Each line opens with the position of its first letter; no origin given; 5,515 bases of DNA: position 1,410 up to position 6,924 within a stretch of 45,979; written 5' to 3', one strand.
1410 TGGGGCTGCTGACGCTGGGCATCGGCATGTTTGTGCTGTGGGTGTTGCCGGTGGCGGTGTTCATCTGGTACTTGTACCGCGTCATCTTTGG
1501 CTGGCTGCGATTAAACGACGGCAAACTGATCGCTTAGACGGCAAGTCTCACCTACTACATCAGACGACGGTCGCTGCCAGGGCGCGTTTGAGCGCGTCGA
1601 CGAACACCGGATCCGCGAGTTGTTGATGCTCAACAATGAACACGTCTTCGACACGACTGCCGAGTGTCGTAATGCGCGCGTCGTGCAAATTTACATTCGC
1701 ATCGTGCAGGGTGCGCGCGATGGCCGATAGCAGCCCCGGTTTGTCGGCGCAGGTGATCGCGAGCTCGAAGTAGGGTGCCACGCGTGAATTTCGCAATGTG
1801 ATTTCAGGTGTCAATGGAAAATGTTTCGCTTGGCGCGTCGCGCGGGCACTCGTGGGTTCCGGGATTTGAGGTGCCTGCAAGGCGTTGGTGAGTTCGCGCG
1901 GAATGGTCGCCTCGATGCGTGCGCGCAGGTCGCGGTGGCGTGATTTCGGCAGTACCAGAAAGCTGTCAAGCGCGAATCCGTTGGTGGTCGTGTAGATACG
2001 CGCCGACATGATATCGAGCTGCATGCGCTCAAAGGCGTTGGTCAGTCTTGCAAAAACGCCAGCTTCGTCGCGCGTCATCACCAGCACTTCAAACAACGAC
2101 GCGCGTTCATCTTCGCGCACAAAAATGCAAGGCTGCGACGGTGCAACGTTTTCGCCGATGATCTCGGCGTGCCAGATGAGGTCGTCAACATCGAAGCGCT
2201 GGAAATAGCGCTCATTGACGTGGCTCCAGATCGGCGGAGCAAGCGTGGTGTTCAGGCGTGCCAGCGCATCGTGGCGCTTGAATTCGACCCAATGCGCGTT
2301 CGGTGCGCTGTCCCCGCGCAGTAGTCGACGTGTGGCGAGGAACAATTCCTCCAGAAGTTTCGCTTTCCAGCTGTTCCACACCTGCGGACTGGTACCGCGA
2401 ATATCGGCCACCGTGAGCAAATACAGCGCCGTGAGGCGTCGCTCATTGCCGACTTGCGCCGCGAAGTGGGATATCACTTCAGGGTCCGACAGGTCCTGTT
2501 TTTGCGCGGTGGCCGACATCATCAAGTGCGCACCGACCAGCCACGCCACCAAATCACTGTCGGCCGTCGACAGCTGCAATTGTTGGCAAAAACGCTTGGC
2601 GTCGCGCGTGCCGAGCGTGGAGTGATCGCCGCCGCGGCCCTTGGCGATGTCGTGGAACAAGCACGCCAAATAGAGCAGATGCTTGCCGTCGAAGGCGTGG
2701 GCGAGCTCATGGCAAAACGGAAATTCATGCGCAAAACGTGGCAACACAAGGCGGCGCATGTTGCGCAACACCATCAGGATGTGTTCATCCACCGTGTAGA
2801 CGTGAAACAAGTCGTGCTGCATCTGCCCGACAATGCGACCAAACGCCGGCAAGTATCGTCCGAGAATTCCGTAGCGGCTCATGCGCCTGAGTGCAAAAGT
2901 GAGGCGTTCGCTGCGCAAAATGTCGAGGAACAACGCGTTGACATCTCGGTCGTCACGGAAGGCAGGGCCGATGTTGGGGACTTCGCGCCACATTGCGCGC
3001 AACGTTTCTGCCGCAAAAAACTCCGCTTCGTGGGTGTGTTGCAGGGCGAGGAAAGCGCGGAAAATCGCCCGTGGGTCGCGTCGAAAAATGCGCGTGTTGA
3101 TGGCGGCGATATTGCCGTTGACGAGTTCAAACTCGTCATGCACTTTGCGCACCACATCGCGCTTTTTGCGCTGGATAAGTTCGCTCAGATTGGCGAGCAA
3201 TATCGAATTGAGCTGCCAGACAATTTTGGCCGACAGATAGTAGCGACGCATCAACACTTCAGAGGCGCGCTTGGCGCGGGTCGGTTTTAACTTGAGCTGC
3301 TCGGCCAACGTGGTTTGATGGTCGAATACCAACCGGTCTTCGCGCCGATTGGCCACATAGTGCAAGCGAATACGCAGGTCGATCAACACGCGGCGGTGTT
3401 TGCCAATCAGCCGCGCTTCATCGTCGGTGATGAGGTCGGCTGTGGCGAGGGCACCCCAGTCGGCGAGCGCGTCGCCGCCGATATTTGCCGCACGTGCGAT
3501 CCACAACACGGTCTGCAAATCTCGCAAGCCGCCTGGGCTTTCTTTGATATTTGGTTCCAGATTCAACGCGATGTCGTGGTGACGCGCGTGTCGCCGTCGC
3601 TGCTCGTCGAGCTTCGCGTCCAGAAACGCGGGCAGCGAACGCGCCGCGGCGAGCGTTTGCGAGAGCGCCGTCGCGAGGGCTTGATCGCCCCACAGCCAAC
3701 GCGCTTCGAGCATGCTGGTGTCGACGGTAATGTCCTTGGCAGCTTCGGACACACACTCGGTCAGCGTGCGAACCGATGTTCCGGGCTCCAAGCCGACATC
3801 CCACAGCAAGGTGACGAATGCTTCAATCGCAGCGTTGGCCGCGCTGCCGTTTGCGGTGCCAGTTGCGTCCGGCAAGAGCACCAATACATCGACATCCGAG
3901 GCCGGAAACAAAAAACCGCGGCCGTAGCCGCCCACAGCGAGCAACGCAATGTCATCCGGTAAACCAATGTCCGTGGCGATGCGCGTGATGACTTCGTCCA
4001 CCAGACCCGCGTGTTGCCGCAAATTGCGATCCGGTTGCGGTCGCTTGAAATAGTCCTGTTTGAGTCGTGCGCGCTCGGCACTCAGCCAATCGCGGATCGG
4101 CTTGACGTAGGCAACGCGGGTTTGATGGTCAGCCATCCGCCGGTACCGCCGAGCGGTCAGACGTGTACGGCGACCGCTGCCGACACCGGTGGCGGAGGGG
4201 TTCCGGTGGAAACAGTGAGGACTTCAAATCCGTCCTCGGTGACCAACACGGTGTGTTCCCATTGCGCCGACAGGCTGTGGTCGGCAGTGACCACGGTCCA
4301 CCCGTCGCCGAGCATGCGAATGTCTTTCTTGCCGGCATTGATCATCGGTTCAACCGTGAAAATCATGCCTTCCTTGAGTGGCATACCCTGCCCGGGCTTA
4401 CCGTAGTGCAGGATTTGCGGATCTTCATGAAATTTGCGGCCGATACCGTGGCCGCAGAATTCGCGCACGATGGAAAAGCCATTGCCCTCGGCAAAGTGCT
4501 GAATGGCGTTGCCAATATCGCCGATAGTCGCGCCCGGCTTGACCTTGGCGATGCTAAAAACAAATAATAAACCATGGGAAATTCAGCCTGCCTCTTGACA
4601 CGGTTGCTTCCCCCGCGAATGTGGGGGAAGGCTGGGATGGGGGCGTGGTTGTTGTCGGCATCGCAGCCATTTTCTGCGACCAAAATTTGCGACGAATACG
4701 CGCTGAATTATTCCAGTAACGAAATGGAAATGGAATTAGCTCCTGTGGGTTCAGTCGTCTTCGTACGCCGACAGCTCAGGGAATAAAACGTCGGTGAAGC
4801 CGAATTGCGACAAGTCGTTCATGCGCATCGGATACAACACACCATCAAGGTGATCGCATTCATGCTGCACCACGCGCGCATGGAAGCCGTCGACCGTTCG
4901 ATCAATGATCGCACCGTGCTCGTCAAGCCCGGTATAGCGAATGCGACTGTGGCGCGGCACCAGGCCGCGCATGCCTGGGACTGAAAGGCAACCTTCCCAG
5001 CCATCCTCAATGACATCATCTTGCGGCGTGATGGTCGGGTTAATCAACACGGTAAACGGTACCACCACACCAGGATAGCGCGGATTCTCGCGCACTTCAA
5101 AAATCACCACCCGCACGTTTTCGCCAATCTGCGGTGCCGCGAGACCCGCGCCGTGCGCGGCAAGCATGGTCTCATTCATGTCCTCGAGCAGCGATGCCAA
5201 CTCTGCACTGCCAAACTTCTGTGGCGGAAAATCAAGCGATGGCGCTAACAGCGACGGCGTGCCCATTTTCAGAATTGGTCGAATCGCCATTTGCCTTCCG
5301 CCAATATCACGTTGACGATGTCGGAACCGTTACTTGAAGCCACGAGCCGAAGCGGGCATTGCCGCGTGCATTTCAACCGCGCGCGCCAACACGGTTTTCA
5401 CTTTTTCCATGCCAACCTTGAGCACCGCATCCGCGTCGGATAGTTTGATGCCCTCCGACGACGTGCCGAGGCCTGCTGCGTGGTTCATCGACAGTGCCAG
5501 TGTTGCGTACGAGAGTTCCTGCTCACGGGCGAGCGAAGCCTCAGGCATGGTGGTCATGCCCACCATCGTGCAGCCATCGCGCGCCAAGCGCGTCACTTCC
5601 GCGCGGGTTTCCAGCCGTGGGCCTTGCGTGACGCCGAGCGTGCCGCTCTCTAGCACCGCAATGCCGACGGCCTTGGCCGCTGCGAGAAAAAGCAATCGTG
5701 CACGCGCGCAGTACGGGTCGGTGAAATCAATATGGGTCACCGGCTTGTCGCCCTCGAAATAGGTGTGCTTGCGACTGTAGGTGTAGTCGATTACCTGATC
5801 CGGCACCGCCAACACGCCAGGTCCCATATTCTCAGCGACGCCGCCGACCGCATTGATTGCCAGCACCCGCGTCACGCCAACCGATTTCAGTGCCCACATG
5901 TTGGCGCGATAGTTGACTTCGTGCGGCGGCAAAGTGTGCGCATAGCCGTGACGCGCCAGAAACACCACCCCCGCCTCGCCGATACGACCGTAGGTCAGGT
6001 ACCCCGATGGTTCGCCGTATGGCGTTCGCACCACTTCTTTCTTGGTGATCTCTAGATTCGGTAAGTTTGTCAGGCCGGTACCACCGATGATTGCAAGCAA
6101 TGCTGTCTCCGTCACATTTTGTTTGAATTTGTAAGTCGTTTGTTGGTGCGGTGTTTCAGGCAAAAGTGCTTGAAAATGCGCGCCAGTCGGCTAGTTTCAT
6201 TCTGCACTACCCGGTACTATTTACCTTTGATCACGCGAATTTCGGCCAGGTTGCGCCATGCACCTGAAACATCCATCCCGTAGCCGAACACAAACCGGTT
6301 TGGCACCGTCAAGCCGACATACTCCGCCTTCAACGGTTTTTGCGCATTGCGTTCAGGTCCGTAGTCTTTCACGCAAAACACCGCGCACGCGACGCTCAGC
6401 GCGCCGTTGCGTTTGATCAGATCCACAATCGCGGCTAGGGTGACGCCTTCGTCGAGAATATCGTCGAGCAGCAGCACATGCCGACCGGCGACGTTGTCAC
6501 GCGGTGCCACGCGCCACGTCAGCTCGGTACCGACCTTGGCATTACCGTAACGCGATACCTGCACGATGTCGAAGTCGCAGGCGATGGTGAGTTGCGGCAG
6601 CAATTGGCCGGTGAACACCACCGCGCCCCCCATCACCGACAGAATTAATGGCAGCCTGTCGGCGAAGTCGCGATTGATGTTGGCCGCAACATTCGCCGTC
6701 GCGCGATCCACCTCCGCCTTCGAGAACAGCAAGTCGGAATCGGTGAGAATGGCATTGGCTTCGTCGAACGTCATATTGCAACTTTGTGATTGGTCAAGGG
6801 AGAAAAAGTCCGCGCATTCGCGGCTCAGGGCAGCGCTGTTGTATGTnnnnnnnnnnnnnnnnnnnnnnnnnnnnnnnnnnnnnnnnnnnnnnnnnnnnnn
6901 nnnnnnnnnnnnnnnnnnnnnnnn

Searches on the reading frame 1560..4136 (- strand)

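Call 13: search_protein_families(library=pfam, proteins=[window:1560-4136:-])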
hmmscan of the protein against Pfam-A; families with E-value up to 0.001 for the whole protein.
window:1560-4136:- (858 aa): 6 families
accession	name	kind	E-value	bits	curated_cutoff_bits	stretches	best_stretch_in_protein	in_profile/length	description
PF08335.16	GlnD_UR_UTase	-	5.5e-38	130.6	21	1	171-313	2-140/141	GlnD PII-uridylyltransferase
PF01842.31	ACT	-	3.3e-15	56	27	2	792-839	3-53/66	ACT domain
PF01966.28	HD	-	1.2e-07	32.5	22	1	451-548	3-93/116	HD domain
PF22754.3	bHLH-TF_ACT-like_plant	-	1.2e-07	32.3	27.6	0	792-854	13-72/75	Plant bHLH transcription factor, ACT-like domain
PF13291.12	ACT_4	-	5.2e-06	27.5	27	0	791-824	8-41/80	ACT domain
PF01909.29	NTP_transf_2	-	6.5e-05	23.7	21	1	62-93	14-45/93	Nucleotidyltransferase domain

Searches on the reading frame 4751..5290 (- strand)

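Call 13: search_protein_families(library=pfam, proteins=[window:4751-5290:-])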
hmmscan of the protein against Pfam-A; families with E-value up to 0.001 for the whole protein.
window:4751-5290:- (179 aa): 1 family
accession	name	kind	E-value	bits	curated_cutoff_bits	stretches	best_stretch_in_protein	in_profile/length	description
PF01327.26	Pep_deformylase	-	2.9e-46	157.3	22.8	1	3-161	1-154/156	Polypeptide deformylase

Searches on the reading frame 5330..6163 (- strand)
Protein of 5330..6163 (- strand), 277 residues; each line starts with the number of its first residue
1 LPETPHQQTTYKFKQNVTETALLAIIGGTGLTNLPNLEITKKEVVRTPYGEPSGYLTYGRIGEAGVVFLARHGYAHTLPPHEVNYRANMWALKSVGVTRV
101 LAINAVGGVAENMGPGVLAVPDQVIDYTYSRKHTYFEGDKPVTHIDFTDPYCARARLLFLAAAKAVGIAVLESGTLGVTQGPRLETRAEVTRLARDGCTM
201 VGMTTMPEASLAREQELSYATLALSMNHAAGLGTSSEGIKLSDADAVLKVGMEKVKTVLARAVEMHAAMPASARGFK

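Call 13: search_protein_families(library=pfam, proteins=[window:5330-6163:-])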
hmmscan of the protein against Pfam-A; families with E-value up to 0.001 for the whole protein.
window:5330-6163:- (277 aa): 1 family
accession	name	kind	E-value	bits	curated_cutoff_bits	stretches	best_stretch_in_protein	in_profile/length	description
PF01048.26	PNP_UDP_1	-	1.1e-36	126.8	25.1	1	23-263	2-232/233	Phosphorylase superfamily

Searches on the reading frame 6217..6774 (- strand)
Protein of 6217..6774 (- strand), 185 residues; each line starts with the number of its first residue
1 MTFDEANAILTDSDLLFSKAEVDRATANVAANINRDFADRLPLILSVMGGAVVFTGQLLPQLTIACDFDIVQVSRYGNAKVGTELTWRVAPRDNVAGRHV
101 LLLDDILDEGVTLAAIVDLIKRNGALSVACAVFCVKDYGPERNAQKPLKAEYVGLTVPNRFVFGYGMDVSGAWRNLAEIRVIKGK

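Call 13: search_protein_families(library=pfam, proteins=[window:6217-6774:-])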
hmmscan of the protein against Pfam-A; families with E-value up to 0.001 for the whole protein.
window:6217-6774:- (185 aa): 1 family
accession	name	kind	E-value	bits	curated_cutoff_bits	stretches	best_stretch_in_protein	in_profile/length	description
PF00156.33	Pribosyltran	-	9.3e-21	74.2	26.3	1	25-168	14-156/158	Phosphoribosyl transferase domain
